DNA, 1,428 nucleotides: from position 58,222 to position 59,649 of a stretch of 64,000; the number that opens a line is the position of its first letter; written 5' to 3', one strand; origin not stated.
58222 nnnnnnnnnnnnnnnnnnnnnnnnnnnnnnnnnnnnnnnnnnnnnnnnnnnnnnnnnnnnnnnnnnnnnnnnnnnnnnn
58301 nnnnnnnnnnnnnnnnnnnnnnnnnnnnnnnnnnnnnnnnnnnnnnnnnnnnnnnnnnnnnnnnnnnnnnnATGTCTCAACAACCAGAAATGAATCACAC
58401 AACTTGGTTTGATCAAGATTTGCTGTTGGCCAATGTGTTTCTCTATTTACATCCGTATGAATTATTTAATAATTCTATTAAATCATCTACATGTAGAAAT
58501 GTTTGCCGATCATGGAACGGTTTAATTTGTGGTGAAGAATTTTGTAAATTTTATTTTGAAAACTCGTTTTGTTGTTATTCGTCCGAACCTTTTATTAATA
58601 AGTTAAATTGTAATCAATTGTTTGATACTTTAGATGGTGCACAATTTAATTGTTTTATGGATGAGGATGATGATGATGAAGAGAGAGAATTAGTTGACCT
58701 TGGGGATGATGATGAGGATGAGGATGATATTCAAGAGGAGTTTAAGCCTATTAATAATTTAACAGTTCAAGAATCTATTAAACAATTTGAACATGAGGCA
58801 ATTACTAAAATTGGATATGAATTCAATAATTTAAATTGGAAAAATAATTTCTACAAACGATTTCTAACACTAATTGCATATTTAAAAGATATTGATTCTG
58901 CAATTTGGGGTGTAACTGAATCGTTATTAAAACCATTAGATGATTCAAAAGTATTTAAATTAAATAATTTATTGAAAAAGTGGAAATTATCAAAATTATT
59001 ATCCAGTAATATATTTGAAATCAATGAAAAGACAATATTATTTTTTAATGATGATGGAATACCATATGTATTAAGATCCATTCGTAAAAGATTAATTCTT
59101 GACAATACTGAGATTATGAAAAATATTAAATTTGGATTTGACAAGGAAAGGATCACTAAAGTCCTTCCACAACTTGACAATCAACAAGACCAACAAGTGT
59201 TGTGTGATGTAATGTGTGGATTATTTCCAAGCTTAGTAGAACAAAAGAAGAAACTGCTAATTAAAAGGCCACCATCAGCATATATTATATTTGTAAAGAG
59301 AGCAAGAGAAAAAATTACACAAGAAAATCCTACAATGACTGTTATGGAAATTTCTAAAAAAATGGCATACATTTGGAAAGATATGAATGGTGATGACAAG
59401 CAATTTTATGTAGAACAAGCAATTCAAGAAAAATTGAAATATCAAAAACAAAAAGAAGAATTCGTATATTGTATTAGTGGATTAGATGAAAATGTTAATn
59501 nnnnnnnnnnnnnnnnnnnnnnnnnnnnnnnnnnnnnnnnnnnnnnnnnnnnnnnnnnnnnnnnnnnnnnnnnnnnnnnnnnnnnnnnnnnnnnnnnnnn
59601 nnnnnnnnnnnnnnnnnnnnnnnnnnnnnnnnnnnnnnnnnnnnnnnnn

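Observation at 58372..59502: F-box protein with a C-terminal HMG box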

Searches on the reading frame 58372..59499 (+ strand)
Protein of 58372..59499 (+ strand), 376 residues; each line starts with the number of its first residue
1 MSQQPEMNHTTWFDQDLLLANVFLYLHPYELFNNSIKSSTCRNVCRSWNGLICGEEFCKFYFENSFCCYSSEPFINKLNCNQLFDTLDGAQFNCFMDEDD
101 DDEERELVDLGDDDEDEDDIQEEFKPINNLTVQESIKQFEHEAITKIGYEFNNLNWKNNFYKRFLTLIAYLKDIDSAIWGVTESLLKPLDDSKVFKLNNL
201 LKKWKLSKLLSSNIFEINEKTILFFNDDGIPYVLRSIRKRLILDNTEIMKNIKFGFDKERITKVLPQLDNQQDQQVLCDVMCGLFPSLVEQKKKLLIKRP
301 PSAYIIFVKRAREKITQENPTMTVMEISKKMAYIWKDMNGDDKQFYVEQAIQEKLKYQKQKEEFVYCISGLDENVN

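Call 3: search_protein_families(library=pfam, proteins=[window:58372-59499:+], max_evalue=10)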
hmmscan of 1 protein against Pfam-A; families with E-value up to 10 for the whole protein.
window:58372-59499:+ (376 aa): 7 families
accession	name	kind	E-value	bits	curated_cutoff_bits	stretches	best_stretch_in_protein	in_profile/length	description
PF00505.25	HMG_box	-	6.4e-19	68.6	25.4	1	297-364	1-68/69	HMG (high mobility group) box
PF09011.16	HMG_box_2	-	3.8e-12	47.1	22.4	1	298-362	5-69/72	HMG-box domain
PF24815.1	HMG_WDHD1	-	0.00078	19.8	51.6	1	300-348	1-50/51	WDHD1 HMG box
PF12937.12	F-box-like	-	0.013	15.7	24.3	1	18-55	8-38/47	F-box-like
PF04690.20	YABBY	-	0.039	14.8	28.6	1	298-327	22-51/69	YABBY protein, C-terminal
PF00646.38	F-box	-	0.096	13.1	20.5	1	18-58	8-41/43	F-box domain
PF05215.19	Spiralin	-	0.24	12.4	25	1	131-159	29-57/81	Spiralin domain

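Call 4: search_solved_structures(query=window:58372-59499:+, max_evalue=1, show_alignments=3)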
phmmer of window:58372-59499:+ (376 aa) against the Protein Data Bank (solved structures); distinct sequences matched with E-value up to 1: 79 (the best 60 are shown).
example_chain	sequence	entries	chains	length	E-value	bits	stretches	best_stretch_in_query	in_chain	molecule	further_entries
2gzk_A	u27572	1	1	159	9.1e-18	67.6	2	297-360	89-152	Sex-determining region on Y / HMGB1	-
5zdz_N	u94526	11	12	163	2.6e-15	59.5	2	296-360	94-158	HMGB1 A-B box | High mobility group protein B1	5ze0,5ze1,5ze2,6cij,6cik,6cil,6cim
2yrq_A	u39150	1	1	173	2.7e-15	59.4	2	296-360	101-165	High mobility group protein B1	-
6oem_N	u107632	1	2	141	1.3e-13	53.9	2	296-357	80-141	High mobility group protein B1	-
9cg9_K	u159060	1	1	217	7.5e-13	51.4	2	296-360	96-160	High mobility group protein B1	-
6cg0_N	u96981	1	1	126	1.7e-10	43.6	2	296-342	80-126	High mobility group protein B1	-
8i9m_A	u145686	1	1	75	2.7e-10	43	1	298-360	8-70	High mobility group protein B1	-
2yqi_A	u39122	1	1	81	2.8e-10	42.9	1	298-363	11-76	High mobility group protein B3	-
1hme_A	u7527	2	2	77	2.8e-10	42.9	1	298-360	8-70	HIGH MOBILITY GROUP PROTEIN FRAGMENT-B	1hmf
1nhm_A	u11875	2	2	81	3e-10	42.8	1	298-360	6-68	HIGH MOBILITY GROUP PROTEIN 1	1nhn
1hsm_A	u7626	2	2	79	3e-10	42.8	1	298-360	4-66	HIGH MOBILITY GROUP PROTEIN 1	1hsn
1j3c_A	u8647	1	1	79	6e-10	41.8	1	295-360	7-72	High mobility group protein 2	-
1j3d_A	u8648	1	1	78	6.6e-10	41.7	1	297-360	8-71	High mobility group protein 2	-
5jgh_A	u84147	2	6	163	3.7e-09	39.2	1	297-364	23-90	ARS-binding factor 2, mitochondrial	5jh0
6l34_A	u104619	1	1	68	2.2e-08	36.7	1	298-364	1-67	FACT complex subunit SSRP1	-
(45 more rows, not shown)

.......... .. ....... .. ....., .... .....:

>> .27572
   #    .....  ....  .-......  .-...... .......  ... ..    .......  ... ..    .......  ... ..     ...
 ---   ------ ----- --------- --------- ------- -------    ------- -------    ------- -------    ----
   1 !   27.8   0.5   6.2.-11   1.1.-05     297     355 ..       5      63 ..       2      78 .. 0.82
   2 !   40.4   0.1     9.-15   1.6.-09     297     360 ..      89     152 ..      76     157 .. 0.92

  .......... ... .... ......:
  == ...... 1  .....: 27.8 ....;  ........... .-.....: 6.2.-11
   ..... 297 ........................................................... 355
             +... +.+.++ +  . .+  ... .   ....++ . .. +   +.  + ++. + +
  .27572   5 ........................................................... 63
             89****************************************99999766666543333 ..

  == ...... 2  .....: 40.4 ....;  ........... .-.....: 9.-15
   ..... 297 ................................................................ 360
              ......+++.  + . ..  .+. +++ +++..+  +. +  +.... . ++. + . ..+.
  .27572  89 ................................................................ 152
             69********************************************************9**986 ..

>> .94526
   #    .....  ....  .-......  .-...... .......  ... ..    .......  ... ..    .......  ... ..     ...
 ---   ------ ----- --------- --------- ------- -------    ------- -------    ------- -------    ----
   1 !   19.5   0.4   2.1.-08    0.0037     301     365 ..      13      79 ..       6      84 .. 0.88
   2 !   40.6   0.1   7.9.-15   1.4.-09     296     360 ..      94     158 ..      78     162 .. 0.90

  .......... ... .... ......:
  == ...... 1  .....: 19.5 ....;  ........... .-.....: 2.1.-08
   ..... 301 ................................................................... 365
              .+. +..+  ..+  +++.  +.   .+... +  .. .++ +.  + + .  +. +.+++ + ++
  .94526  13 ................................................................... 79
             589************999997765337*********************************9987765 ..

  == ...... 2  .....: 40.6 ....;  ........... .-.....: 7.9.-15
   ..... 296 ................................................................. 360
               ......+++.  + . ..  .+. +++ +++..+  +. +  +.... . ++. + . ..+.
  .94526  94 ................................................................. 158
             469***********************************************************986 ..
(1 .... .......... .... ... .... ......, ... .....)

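Call 10: find_homologous_proteins(query=window:58372-59499:+, max_evalue=0.001)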
Query window:58372-59499:+ (376 aa): 1 proteins with E <= 0.001 among 2220 candidates.
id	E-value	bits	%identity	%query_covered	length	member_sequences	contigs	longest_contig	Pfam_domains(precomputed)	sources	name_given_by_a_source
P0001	2.1e-186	637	100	77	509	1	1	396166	PF00505.26,PF09011.17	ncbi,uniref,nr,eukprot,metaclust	ncbi:predicted protein [Naegleria gruberi]|uniref:Predicted protein n=1 Tax=Naegleria gruberi TaxID=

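Call 14: find_encoding_contigs(protein=P0001, flank=6000, max_places=3)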
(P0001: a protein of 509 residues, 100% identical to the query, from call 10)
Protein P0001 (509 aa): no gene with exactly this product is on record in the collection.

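Call 22: predict_structure(protein=window:58372-59499:+)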
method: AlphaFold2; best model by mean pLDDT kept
length: 376 residues; sequences in the alignment: 1
mean_pLDDT: 35.0   pTM: 0.20
mean pLDDT of the five models: 35.0, 33.0, 31.6, 28.4, 27.1
residues with pLDDT >= 90: 0; 70-90: 0; 50-70: 8; < 50: 368
segments of 3 or more residues with pLDDT < 50: 1-103, 105-108, 117-320, 322-376
pLDDT, mean of each block of 10 residues (from residue 1): 33 33 34 34 32 33 31 27 30 32 46 50 31 34 36 37 38 34 36 39 39 38 40 33 29 30 36 38 34 30 32 44 44 32 33 34 33 29
secondary structure, 60 per line:
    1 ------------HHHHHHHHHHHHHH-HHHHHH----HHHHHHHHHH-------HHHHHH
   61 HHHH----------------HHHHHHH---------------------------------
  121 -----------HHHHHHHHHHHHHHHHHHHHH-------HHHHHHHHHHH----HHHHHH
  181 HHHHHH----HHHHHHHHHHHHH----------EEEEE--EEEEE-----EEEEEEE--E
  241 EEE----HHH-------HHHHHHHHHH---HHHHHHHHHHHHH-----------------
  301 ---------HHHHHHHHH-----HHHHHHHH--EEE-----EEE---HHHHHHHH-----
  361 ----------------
elements in order: H13-26 H28-33 H38-47 H55-64 H81-87 H132-152 H160-170 H175-186 H191-203 E214-218 E221-225 E231-237 E240-243 H258-267 H271-283 H310-318 H324-331 E334-336 E342-344 H348-355

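Call 33: find_homologous_proteins(query=A1, max_evalue=1)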
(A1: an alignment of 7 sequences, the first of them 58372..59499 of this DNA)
Query A1 (7 sequences) (376 aa, profile of the alignment): 2 proteins with E <= 1 among 8000 candidates.
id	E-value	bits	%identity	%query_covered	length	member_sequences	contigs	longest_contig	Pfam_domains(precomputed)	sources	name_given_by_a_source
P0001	3.0e-109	384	100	77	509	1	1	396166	PF00505.26,PF09011.17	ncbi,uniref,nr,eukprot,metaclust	ncbi:predicted protein [Naegleria gruberi]|uniref:Predicted protein n=1 Tax=Naegleria gruberi TaxID=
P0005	1.7e-103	365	28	86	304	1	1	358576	-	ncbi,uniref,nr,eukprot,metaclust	ncbi:predicted protein [Naegleria gruberi]|uniref:Predicted protein n=1 Tax=Naegleria gruberi TaxID=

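Call 41: predict_structure(alignment_id=A1)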
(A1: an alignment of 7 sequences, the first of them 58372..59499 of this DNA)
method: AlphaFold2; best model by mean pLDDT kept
length: 376 residues; sequences in the alignment: 7
mean_pLDDT: 47.6   pTM: 0.36
mean pLDDT of the five models: 47.6, 46.5, 44.0, 42.2, 42.1
residues with pLDDT >= 90: 20; 70-90: 49; 50-70: 87; < 50: 220
segments of 3 or more residues with pLDDT < 50: 1-187, 238-240, 246-264, 372-376
pLDDT, mean of each block of 10 residues (from residue 1): 27 32 33 30 30 38 31 26 28 26 25 27 25 28 26 31 34 30 43 63 59 54 55 54 46 30 48 60 63 70 86 89 82 90 92 86 67 44
secondary structure, 60 per line:
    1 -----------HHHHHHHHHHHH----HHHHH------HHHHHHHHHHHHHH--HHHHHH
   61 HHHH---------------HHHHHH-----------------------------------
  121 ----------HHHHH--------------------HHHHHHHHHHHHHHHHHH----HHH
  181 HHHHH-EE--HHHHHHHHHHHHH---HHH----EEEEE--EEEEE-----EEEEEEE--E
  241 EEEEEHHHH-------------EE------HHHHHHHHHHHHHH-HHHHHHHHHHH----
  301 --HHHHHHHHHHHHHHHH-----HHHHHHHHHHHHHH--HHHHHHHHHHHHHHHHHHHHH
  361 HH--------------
elements in order: H12-23 H28-32 H39-52 H55-64 H80-85 H131-135 H156-173 H178-185 H191-203 E214-218 E221-225 E231-237 E240-245 H246-249 H271-284 H286-296 H303-318 H324-337 H340-362

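Call 55: find_related_loci(query=A1, collection=metagenome_contigs, flank=3000)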
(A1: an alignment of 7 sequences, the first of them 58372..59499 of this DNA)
Query A1 (376 aa) in metagenome_contigs; peptide patterns used: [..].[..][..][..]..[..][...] (x = any residue, [..] = any of these).
66 stretches matched a pattern, but none encodes a relative of the query by tblastn (E <= 1e-3).

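Call 56: fold_search(model_id=the predicted structure, library=pdb)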
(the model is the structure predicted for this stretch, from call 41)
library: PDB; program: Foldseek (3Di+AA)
matches with E <= 10: 155; with E <= 0.001: 0
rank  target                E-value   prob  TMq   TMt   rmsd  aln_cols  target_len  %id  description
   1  6t78_A                2.8e-03  1.00  0.17  0.79   3.9        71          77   31  Structure of human Sox11 transcription factor in complex with a short DNA fragment (released 2020-04-29)
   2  1hsm                  4.8e-03  1.00  0.16  0.61   2.6        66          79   38  THE STRUCTURE OF THE HMG BOX AND ITS INTERACTION WITH DNA (released 1995-02-07)
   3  6yov_L                6.3e-03  1.00  0.17  0.83   3.9        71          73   30  OCT4-SOX2-bound nucleosome - SHL+6 (released 2020-05-06)
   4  2gzk_A                7.8e-03  1.00  0.16  0.35  11.5        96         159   32  Structure of a complex of tandem HMG boxes and DNA (released 2006-07-25)
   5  2eqz_MODEL_1_A        8.2e-03  1.00  0.17  0.64   2.4        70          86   34  Solution structure of the first HMG-box domain from high mobility group protein B3 (released 2008-04-01)
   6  4qr9_A                9.6e-03  1.00  0.17  0.76   2.1        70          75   27  Crystal structure of two HMGB1 Box A domains cooperating to underwind and kink a DNA (released 2015-07-01)
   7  6t78_B                1.0e-02  1.00  0.17  0.83   3.7        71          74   31  Structure of human Sox11 transcription factor in complex with a short DNA fragment (released 2020-04-29)
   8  9qpf_MODEL_1_A        1.1e-02  1.00  0.17  0.60   3.8        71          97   30  Solution structure of Sox2 DBD (released 2025-11-19)
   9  6t90_L                1.1e-02  1.00  0.17  0.82   3.7        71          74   30  OCT4-SOX2-bound nucleosome - SHL-6 (released 2020-05-06)
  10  8bx2_E                1.1e-02  1.00  0.17  0.79   3.8        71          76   30  Oct4/Sox2 protein:DNA complex (released 2023-12-20)
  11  4y60_C                1.6e-02  1.00  0.17  0.79   3.8        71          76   27  Structure of SOX18-HMG/PROX1-DNA (released 2016-03-02)
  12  1o4x_B                1.8e-02  1.00  0.17  0.80   3.8        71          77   30  TERNARY COMPLEX OF THE DNA BINDING DOMAINS OF THE OCT1 AND SOX2 TRANSCRIPTION FACTORS WITH A 19MER OLIGONUCLEOTIDE FRO (released 2004-01-27)
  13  6l6y_D                1.9e-02  1.00  0.17  0.76   3.9        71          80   27  Crystal Structure of Pluripotency Reprogramming Factor Sox17 mutant (Sox17EK) HMG Domain bound to DNA (released 2020-11-04)
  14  3u2b_C                1.9e-02  1.00  0.17  0.77   4.0        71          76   31  Structure of the Sox4 HMG domain bound to DNA (released 2011-12-28)
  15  6t7b_K                2.1e-02  1.00  0.17  0.81   3.8        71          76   30  Structure of human Sox2 transcription factor in complex with a nucleosome (released 2020-04-29)
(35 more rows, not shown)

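Call 70: find_related_loci(query=A1, collection=viral_contigs, flank=2000)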
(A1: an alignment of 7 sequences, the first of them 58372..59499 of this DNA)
Query A1 (376 aa) in viral_contigs; peptide patterns used: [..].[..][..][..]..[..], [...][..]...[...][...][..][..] (x = any residue, [..] = any of these).
196 stretches matched a pattern, but none encodes a relative of the query by tblastn (E <= 1e-3).

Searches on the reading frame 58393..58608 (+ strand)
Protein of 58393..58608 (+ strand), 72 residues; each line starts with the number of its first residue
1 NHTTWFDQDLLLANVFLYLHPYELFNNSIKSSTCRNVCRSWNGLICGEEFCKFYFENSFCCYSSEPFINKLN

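Call 36: search_solved_structures(query=A2, max_evalue=10, show_alignments=5)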
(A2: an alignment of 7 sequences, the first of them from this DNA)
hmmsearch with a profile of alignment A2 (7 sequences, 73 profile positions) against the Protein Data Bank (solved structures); distinct sequences matched with E-value up to 10: 3.
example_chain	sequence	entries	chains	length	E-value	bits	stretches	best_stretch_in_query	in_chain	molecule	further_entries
6bva_E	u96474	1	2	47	0.033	17.6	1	24-51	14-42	Lysine-specific demethylase 2B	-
6byh_E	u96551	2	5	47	0.75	13.2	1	24-51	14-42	Lysine-specific demethylase 2A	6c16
7jn6_A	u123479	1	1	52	2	11.9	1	32-65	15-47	Defensin-like protein 204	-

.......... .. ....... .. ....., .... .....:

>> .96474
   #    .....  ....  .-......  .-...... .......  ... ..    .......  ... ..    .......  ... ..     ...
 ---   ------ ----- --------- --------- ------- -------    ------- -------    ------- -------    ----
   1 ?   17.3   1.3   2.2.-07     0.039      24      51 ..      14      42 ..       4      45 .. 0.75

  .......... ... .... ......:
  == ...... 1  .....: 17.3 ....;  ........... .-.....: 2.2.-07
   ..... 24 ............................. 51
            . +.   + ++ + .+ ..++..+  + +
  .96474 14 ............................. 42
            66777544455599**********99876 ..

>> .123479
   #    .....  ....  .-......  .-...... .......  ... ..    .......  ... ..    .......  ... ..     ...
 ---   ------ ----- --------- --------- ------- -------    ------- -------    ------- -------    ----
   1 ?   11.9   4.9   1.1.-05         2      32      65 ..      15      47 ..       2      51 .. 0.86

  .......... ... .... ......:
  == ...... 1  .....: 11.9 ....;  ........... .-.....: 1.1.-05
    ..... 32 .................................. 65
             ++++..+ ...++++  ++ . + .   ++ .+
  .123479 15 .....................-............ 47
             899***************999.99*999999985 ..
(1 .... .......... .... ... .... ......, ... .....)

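Call 37: search_protein_families(library=pfam, proteins=[window:58393-58608:+], max_evalue=10)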
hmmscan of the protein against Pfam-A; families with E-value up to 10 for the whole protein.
seq(72 aa): 2 families
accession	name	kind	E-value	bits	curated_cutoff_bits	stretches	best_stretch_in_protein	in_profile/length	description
PF12937.12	F-box-like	-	0.00052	20.2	24.3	1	11-48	8-38/47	F-box-like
PF00646.38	F-box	-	0.0048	17.2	20.5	1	11-51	8-41/43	F-box domain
